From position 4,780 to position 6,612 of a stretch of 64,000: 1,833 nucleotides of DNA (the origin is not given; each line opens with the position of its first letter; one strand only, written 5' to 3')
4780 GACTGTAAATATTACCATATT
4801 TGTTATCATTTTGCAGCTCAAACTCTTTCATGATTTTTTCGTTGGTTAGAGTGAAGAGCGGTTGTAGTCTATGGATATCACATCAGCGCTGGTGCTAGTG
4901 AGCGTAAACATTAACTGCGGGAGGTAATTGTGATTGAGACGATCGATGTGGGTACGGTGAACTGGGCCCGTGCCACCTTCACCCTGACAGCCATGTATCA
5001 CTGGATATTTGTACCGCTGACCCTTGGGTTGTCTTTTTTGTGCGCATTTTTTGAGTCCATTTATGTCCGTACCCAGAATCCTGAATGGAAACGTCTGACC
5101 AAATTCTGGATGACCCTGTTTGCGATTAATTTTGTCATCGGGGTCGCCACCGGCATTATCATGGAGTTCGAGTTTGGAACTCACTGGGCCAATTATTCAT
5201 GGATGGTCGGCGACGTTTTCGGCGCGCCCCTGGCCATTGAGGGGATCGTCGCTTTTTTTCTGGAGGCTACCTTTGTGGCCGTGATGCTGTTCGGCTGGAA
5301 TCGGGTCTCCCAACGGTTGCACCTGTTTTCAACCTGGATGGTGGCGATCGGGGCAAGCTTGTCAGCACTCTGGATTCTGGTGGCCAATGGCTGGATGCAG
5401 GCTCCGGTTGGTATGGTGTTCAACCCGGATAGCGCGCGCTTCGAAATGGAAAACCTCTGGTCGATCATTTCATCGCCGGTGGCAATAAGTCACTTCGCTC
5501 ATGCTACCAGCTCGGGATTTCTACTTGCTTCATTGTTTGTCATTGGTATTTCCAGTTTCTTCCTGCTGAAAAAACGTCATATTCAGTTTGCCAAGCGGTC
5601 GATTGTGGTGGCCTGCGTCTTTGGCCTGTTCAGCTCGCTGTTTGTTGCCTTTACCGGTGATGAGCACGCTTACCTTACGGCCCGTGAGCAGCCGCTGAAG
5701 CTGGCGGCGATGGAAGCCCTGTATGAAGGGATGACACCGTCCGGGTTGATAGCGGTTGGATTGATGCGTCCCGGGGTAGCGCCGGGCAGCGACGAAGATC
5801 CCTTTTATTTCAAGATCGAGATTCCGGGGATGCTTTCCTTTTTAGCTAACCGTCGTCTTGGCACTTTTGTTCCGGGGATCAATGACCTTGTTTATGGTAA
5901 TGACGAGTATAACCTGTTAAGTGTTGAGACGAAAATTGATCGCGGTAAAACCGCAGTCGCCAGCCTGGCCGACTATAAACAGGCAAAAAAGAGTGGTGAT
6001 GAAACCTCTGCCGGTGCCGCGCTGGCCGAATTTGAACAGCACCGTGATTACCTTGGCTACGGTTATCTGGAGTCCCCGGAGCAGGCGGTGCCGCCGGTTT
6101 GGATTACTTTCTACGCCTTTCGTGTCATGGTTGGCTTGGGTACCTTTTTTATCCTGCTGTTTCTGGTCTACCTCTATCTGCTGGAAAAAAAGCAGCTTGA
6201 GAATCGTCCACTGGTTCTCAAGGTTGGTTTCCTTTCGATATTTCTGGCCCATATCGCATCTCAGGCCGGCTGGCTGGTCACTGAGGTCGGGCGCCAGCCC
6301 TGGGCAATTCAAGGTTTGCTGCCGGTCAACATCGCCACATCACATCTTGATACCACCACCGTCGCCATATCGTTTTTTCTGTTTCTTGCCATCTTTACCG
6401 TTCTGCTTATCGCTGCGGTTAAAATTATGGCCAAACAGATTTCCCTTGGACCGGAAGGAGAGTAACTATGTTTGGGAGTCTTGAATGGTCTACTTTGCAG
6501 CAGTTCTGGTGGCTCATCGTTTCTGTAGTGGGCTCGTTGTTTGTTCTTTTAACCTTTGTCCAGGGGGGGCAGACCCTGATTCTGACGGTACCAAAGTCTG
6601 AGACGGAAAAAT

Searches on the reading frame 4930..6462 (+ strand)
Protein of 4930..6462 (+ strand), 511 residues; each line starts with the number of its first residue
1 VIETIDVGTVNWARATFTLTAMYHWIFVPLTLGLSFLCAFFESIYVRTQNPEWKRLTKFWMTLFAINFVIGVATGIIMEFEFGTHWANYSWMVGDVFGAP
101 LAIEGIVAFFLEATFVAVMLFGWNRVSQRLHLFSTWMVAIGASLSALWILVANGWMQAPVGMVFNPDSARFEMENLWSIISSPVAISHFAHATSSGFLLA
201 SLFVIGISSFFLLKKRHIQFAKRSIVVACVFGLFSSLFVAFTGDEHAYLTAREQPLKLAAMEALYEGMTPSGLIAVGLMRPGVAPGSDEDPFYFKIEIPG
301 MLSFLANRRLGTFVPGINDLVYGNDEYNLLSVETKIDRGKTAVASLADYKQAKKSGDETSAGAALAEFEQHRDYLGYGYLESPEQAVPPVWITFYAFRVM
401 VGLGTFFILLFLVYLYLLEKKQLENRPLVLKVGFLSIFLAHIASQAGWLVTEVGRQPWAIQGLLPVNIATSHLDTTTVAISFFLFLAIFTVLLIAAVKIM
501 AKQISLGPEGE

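Call 37: search_protein_families(library=pfam, proteins=[window:4930-6462:+], max_evalue=0.00001)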
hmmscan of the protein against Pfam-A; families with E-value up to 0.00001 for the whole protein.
window:4930-6462:+ (511 aa): 1 family
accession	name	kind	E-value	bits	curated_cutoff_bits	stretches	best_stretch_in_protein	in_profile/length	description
PF01654.22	Cyt_bd_oxida_I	-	1.4e-156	521.7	26.2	1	12-508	1-418/418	Cytochrome bd terminal oxidase subunit I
